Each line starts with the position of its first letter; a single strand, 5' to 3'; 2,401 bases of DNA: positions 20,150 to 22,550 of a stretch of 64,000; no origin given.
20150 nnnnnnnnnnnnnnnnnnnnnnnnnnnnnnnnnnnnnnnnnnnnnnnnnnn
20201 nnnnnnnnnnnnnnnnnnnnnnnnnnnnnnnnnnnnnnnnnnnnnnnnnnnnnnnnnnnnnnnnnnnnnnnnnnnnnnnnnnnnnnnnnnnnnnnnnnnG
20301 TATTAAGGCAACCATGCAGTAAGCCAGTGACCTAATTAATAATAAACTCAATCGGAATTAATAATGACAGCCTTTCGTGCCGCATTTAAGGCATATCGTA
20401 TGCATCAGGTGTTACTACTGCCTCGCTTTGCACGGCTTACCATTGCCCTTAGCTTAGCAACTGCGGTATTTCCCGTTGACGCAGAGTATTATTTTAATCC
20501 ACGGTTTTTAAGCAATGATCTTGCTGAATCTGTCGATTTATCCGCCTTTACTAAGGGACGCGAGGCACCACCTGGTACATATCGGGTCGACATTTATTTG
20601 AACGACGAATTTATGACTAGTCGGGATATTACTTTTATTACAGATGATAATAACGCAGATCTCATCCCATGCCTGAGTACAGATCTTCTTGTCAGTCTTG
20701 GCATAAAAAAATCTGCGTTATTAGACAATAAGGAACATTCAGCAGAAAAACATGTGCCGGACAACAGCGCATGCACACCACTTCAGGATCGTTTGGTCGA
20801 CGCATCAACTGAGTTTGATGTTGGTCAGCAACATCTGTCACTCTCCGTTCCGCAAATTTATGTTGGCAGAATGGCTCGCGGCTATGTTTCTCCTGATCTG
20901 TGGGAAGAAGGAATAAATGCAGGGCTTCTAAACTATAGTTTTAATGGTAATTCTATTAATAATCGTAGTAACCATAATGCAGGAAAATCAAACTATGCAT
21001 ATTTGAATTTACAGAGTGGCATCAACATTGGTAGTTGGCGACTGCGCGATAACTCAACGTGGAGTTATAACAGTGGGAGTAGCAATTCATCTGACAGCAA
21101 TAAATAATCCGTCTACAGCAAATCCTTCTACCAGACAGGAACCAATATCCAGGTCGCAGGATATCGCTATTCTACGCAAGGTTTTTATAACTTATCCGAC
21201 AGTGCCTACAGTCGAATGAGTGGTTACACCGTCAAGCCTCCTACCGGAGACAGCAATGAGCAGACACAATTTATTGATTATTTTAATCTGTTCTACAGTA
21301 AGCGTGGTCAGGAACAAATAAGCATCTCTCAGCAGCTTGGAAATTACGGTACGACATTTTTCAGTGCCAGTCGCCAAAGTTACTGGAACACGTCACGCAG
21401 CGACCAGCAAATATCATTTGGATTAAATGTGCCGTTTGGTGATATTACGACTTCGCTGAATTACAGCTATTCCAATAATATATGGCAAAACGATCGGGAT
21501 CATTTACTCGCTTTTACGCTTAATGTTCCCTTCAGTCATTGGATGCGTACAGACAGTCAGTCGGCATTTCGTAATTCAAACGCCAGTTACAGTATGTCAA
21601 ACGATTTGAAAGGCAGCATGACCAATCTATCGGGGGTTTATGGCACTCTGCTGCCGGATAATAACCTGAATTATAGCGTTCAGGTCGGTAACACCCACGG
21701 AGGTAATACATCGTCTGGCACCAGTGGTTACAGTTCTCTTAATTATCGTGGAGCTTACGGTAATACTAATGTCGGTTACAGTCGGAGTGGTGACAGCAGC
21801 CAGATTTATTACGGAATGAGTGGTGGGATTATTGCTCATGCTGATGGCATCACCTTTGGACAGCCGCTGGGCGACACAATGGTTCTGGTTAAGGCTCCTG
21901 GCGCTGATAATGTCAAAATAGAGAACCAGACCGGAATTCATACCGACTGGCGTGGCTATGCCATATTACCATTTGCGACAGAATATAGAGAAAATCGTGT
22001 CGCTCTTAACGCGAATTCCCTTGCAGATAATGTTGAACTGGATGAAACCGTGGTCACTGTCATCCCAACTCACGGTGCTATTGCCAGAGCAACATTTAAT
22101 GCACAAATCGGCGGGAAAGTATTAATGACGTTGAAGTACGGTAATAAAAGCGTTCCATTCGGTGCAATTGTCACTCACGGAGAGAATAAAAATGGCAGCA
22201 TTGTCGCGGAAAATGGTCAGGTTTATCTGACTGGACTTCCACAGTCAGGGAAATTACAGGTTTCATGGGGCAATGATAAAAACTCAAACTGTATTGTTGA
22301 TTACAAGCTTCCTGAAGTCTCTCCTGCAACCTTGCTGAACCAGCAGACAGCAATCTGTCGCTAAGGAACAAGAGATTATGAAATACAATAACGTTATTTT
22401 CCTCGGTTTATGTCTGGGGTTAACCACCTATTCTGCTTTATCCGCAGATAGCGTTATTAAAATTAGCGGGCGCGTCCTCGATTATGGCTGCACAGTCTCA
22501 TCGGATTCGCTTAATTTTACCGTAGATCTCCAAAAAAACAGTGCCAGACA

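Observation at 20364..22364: F9/yde fimbrial usher broken by an in-frame TAA at an apparent internal deletion junction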

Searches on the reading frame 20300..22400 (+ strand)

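Call 17: search_solved_structures(query=L001:4065-6713:+, show_alignments=1, max_evalue=1e-20)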
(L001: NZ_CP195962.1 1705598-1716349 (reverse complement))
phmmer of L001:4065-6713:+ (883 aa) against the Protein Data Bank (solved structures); distinct sequences matched with E-value up to 1e-20: 12.
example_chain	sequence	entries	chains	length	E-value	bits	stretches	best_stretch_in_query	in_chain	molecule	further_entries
6e14_D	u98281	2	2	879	0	1165.7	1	18-883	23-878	Fimbrial biogenesis outer membrane usher protein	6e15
9bog_D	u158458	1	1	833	0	1151.2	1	42-883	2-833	Outer membrane usher protein FimD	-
3rfz_B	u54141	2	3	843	0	1151.2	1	42-883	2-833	Outer membrane usher protein, type 1 fimbrial synthesis | Outer membrane usher protein FimD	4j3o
9fw9_D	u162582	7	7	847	0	1151.1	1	42-883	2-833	Outer membrane usher protein FimD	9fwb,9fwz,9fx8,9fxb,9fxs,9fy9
3ohn_A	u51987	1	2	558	1e-230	771.5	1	171-716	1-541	Outer membrane usher protein FimD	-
7lhg_C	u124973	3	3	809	3.1e-67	230.7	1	53-864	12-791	P fimbrial usher protein PapC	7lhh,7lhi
6cd2_C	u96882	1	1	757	5.4e-48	167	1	175-601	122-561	Outer membrane usher protein PapC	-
2vqi_A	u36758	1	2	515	2.8e-45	158.1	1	174-602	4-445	OUTER MEMBRANE USHER PROTEIN PAPC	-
3fip_A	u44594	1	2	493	3.5e-42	147.8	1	188-601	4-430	Outer membrane usher protein papC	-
1ze3_D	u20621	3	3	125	2.3e-29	105.4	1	42-172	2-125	Outer membrane usher protein fimD | Outer membrane usher protein FimD, N-terminal domain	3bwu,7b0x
1zdv_A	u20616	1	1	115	5.2e-29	104.2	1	65-186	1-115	Outer membrane usher protein fimD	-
1zdx_A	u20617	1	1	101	4.2e-21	78.1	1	65-172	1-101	Outer membrane usher protein fimD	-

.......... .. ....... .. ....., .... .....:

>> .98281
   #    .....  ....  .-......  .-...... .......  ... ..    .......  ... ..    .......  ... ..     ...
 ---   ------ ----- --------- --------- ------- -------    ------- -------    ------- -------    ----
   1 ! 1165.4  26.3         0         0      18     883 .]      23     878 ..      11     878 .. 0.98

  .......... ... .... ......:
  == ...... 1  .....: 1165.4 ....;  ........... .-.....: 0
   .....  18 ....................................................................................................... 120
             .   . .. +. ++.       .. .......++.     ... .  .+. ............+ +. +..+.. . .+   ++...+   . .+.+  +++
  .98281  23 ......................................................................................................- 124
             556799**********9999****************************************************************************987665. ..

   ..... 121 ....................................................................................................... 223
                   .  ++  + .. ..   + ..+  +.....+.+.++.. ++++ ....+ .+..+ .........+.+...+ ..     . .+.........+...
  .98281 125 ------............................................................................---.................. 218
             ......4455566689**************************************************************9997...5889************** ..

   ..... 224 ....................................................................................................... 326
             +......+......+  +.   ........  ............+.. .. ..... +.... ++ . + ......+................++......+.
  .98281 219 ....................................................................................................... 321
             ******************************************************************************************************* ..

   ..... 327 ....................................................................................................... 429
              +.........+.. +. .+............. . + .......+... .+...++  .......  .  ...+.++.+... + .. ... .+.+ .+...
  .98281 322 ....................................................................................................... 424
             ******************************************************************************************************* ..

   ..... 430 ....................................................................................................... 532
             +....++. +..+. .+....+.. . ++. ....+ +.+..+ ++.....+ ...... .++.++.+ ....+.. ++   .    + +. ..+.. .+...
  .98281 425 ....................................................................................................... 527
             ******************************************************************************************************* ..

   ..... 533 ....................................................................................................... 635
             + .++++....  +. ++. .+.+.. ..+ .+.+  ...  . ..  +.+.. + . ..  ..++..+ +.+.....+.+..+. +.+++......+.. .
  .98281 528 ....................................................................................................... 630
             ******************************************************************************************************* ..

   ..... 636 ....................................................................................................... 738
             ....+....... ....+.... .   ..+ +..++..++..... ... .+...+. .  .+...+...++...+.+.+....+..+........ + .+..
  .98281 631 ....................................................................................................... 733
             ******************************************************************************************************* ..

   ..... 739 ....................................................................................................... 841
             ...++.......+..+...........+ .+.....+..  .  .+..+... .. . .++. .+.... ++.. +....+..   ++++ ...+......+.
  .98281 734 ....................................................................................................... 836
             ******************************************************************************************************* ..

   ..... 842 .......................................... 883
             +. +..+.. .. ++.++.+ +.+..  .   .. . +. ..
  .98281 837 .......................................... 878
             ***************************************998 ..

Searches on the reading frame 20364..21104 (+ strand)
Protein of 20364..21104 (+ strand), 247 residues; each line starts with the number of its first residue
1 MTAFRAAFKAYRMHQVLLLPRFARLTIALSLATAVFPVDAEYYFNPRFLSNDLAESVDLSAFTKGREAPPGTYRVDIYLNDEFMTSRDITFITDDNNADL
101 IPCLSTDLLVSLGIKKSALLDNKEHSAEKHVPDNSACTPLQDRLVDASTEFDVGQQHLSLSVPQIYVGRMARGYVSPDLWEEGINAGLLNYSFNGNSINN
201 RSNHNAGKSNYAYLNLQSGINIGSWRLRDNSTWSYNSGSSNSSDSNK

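Call 11: list_cluster_members(proteins=[window:20364-21104:+, window:21216-22361:+, window:23484-24395:+, window:22378-22905:+])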
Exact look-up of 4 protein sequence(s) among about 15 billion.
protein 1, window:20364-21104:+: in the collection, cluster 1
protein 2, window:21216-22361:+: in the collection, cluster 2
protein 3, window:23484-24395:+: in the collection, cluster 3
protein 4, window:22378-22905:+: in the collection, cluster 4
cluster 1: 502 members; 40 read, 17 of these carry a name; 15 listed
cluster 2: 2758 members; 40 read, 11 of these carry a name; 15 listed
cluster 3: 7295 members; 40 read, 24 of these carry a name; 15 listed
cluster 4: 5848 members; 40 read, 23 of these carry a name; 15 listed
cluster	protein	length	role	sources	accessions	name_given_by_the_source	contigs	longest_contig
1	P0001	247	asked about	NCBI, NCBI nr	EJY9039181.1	fimbrial biogenesis outer membrane usher protein, partial [Escherichia coli] | fimbrial biogenesis outer membrane usher protein [Escherichia coli]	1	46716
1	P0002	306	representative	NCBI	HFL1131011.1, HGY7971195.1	TPA: FimD/PapC N-terminal domain-containing protein, partial [Escherichia coli]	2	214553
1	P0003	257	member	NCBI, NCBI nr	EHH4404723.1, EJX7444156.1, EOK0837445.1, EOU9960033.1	fimbrial biogenesis outer membrane usher protein, partial [Escherichia coli] | fimbrial biogenesis outer membrane usher protein [Escherichia coli]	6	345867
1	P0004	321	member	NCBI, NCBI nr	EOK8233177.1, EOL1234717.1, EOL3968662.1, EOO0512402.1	fimbria/pilus outer membrane usher protein, partial [Escherichia coli] | fimbrial biogenesis outer membrane usher protein [Escherichia coli]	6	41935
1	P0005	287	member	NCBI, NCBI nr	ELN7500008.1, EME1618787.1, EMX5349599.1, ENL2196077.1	fimbrial biogenesis outer membrane usher protein, partial [Escherichia coli] | fimbrial biogenesis outer membrane usher protein [Escherichia coli]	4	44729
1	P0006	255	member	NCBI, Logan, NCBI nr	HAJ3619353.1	TPA: fimbrial biogenesis outer membrane usher protein [Escherichia coli] | fimbrial biogenesis outer membrane usher protein [Escherichia coli]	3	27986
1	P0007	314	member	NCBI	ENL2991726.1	fimbrial biogenesis outer membrane usher protein, partial [Escherichia coli]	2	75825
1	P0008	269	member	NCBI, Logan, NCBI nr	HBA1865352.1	TPA: fimbrial biogenesis outer membrane usher protein [Escherichia coli] | fimbrial biogenesis outer membrane usher protein [Escherichia coli]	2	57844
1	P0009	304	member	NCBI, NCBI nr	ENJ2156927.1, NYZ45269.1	fimbrial biogenesis outer membrane usher protein, partial [Escherichia coli] | fimbrial biogenesis outer membrane usher protein [Escherichia coli]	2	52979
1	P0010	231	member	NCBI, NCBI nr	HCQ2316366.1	TPA: fimbrial biogenesis outer membrane usher protein, partial [Escherichia coli] | fimbrial biogenesis outer membrane usher protein [Escherichia coli]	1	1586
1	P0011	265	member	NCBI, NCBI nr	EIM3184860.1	fimbrial biogenesis outer membrane usher protein, partial [Escherichia coli] | fimbrial biogenesis outer membrane usher protein [Escherichia coli]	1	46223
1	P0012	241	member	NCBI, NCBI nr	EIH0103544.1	fimbrial biogenesis outer membrane usher protein, partial [Escherichia coli] | fimbrial biogenesis outer membrane usher protein [Escherichia coli]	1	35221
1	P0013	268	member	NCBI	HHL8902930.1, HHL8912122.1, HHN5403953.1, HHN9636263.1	TPA: FimD/PapC N-terminal domain-containing protein, partial [Escherichia coli]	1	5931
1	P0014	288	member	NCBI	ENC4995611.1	fimbrial biogenesis outer membrane usher protein, partial [Escherichia coli]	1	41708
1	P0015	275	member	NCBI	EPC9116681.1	FimD/PapC N-terminal domain-containing protein, partial [Escherichia coli]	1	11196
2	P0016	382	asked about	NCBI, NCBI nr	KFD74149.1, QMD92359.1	fimbrial biogenesis outer membrane usher protein [Escherichia coli] | hypothetical protein JD73_26080 [Escherichia coli]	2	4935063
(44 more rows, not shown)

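Call 12: find_encoding_contigs(protein=P0016, flank=4000, max_places=6)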
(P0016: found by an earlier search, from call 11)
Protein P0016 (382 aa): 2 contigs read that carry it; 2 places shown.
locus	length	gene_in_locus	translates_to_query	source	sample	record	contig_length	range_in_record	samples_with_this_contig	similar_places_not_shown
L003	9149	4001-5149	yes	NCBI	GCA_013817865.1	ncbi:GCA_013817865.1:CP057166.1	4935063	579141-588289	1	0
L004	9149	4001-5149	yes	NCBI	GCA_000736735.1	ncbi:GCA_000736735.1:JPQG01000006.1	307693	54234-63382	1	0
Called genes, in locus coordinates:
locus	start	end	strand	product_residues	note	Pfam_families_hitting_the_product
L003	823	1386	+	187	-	PF00419:Fimbrial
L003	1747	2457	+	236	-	PF00345:PapD_N, PF02753:PapD_C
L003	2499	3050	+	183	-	PF13954:PapC_N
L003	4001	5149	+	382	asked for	PF00577:Usher, PF13953:PapC_C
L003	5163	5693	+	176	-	PF00419:Fimbrial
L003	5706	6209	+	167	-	PF00419:Fimbrial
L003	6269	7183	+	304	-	PF09160:FimH_man-bind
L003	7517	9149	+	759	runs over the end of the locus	PF00384:Molybdopterin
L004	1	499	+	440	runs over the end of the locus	PF13657:Couple_hipA, PF07804:HipA_C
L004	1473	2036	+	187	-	PF00419:Fimbrial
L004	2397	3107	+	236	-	PF00345:PapD_N, PF02753:PapD_C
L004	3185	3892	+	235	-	PF13954:PapC_N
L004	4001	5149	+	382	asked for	PF00577:Usher, PF13953:PapC_C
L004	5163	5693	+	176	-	PF00419:Fimbrial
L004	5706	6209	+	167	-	PF00419:Fimbrial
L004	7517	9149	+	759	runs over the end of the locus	PF00384:Molybdopterin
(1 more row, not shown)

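Call 13: find_encoding_contigs(protein=P0001, flank=4000, max_places=6)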
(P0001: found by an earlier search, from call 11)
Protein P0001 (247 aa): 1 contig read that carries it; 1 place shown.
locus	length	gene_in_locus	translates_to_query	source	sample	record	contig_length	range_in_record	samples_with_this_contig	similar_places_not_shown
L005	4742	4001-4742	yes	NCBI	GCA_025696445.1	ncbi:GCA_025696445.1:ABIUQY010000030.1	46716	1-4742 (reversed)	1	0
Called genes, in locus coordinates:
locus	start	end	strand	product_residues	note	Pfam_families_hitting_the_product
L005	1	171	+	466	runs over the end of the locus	PF03212:Pertactin, PF18883:AC_1, PF03797:Autotransporter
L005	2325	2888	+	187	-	PF00419:Fimbrial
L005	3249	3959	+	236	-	PF00345:PapD_N, PF02753:PapD_C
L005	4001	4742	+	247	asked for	PF13954:PapC_N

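Call 23: find_encoding_contigs(protein=window:20400-21104:+, flank=3000, max_places=10)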
Protein window:20400-21104:+ (235 aa): 1 contig read that carries it; 1 place shown.
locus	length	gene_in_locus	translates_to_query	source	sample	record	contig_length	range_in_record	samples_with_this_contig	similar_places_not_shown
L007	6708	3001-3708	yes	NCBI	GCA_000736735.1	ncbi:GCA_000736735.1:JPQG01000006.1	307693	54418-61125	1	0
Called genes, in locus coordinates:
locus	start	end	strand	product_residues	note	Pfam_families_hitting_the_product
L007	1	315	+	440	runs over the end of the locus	PF13657:Couple_hipA, PF07804:HipA_C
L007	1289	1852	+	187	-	PF00419:Fimbrial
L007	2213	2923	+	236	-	PF00345:PapD_N, PF02753:PapD_C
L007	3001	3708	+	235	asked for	PF13954:PapC_N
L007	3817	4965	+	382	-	PF00577:Usher, PF13953:PapC_C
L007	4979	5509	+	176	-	PF00419:Fimbrial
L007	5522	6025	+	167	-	PF00419:Fimbrial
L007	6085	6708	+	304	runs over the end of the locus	PF09160:FimH_man-bind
